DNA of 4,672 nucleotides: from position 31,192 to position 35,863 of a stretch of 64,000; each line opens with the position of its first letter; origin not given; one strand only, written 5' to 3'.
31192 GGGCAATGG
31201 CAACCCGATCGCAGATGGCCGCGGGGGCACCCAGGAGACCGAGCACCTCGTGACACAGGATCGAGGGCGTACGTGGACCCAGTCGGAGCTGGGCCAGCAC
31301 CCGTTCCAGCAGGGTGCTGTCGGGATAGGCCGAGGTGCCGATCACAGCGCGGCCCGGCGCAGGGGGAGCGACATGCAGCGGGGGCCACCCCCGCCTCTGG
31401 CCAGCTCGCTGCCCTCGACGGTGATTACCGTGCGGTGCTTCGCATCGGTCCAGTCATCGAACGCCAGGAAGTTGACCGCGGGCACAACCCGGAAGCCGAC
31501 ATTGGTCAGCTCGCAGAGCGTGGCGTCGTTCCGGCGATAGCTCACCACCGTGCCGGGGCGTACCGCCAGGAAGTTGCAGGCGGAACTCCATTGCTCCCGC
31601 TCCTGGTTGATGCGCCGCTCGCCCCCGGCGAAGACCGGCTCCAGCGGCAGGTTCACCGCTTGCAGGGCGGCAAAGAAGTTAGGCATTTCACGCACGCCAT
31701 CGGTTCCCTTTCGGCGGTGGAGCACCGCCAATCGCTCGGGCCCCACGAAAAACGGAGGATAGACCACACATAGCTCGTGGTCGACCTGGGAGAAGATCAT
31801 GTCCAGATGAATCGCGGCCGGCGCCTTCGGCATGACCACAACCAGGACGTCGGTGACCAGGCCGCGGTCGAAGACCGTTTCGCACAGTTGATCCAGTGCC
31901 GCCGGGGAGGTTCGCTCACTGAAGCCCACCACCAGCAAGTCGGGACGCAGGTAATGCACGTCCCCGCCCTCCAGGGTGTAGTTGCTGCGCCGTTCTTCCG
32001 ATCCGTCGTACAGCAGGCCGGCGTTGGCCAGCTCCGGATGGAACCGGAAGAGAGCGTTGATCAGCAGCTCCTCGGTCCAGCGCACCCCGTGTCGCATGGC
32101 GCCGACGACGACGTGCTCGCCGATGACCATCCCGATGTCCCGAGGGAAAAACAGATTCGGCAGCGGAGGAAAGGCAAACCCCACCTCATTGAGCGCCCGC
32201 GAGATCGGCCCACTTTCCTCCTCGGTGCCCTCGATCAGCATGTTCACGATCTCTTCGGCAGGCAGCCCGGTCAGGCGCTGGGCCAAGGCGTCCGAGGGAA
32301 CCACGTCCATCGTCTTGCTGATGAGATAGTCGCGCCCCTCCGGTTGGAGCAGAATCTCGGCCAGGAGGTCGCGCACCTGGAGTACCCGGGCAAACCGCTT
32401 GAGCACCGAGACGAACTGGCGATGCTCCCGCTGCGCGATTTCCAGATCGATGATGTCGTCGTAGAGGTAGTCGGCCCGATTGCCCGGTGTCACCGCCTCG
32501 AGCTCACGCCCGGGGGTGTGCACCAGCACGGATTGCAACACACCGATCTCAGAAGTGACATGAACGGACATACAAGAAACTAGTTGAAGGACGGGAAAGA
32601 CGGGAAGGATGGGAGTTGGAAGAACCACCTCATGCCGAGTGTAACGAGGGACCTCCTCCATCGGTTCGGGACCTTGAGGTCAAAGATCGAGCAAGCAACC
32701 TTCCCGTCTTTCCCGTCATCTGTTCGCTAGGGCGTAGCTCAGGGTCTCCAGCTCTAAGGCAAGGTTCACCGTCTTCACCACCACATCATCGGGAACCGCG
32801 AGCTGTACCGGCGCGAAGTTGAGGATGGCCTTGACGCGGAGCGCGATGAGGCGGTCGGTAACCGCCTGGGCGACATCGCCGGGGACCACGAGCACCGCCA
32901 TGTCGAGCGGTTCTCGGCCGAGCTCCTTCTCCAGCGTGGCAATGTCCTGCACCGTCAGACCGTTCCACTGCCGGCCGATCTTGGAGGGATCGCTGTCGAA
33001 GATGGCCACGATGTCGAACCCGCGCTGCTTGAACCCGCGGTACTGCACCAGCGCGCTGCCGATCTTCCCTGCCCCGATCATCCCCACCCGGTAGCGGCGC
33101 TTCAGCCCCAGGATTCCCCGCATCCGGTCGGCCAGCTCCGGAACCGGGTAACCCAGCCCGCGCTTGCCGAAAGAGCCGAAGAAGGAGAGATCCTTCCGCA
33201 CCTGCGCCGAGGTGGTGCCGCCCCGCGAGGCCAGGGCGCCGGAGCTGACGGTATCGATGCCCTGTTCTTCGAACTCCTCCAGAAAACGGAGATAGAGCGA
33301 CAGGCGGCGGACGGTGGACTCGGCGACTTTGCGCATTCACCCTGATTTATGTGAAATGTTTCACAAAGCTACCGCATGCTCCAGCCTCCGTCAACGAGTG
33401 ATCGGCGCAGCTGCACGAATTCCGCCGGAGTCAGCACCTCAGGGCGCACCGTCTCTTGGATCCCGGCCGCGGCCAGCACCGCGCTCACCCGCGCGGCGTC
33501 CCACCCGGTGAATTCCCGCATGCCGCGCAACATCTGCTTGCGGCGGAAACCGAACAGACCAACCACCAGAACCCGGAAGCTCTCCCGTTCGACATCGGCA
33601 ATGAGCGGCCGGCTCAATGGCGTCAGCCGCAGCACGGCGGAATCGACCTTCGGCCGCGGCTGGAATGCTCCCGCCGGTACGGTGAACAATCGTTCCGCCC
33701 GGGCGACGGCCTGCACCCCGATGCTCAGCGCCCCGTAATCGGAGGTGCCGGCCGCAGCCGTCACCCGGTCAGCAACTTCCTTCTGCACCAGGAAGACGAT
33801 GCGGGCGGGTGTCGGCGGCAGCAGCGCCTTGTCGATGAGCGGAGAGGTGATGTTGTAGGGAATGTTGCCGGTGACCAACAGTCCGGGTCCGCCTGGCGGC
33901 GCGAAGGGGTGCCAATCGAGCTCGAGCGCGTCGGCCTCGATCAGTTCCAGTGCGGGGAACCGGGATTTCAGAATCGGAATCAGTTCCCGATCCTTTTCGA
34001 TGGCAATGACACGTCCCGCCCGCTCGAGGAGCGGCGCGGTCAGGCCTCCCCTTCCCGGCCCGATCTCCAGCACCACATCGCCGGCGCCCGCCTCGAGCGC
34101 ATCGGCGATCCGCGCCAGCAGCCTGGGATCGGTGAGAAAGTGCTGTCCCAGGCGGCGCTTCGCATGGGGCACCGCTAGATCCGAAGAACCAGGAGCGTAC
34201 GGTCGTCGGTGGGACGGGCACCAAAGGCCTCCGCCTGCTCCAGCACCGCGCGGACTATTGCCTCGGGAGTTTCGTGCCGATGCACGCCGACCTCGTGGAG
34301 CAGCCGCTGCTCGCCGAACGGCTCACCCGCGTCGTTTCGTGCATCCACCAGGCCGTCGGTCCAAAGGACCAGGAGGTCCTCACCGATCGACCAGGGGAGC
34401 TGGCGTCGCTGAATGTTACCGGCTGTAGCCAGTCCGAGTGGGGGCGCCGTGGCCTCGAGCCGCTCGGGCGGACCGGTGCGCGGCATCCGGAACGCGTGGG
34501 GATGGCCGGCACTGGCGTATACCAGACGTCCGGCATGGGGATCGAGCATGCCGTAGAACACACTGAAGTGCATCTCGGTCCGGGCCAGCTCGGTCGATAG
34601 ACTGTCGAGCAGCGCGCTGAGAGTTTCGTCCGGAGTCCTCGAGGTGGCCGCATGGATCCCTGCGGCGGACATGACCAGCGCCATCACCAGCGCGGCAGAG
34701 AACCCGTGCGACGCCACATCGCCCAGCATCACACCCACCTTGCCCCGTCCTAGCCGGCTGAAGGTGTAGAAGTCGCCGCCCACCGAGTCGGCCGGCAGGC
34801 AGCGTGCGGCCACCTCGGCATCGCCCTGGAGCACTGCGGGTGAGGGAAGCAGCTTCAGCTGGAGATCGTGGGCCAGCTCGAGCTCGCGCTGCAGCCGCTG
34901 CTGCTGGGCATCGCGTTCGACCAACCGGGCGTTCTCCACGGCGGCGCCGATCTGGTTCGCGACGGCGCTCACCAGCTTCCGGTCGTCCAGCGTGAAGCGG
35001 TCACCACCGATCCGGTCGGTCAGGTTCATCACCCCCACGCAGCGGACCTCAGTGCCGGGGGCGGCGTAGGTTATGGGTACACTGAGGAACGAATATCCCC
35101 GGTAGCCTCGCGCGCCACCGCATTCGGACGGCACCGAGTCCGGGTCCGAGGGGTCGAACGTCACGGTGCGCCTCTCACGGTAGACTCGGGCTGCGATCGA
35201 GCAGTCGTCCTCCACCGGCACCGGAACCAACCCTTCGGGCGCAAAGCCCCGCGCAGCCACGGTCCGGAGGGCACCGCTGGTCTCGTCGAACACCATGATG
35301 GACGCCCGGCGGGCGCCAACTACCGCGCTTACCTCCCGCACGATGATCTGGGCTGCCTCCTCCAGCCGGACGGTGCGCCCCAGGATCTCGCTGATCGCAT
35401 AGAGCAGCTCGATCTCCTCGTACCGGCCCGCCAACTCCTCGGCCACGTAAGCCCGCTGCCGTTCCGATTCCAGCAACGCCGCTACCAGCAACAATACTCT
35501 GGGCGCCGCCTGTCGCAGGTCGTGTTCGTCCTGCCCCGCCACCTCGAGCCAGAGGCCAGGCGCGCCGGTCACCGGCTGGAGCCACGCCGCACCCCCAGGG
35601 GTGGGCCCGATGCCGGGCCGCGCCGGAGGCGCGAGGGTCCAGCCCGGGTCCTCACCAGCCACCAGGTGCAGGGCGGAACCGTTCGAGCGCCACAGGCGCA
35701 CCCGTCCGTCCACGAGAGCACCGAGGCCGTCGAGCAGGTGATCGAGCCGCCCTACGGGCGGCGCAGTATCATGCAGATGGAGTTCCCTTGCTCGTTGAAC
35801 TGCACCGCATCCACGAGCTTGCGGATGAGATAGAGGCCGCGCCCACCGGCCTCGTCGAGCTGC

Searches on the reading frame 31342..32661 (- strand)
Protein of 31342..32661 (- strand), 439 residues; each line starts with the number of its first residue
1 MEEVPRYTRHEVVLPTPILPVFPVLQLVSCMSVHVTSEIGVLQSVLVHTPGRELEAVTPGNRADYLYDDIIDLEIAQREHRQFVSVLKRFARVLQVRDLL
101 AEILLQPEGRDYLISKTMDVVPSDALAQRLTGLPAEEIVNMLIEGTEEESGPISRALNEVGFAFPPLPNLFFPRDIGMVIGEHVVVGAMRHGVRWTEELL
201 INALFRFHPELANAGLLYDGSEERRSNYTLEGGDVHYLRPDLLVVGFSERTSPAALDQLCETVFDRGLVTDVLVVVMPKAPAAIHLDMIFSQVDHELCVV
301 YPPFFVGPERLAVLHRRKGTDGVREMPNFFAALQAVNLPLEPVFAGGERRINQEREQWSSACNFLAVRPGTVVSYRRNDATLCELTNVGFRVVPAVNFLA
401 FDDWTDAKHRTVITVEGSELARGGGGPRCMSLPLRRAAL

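Call 28: search_protein_families(library=pfam, proteins=[window:31342-32661:-], max_evalue=0.00001)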
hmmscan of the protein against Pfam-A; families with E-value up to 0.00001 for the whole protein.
window:31342-32661:- (439 aa): 2 families
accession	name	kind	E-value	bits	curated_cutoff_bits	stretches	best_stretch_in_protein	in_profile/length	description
PF02274.22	ADI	-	1.2e-63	215.8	22.8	1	66-436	4-377/377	Arginine deiminase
PF19420.4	DDAH_eukar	-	4.1e-09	36.5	23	1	167-306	57-198/291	N,N dimethylarginine dimethylhydrolase, eukaryotic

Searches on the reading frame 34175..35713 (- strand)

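Call 29: search_protein_families(library=pfam, proteins=[window:34175-35713:-], max_evalue=0.00001)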
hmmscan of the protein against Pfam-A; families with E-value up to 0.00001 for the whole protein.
window:34175-35713:- (512 aa): 4 families
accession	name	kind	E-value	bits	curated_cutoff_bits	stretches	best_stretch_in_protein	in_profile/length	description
PF07228.17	SpoIIE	-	3.3e-38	132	25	1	323-512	2-191/192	Stage II sporulation protein E (SpoIIE)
PF01590.32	GAF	-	1.3e-14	55.3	22.4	1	117-259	2-133/133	GAF domain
PF13185.12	GAF_2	-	1.8e-14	54.5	28.6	1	117-260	4-136/136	GAF domain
PF13492.12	GAF_3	-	1e-10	42.6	27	1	117-261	2-129/129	GAF domain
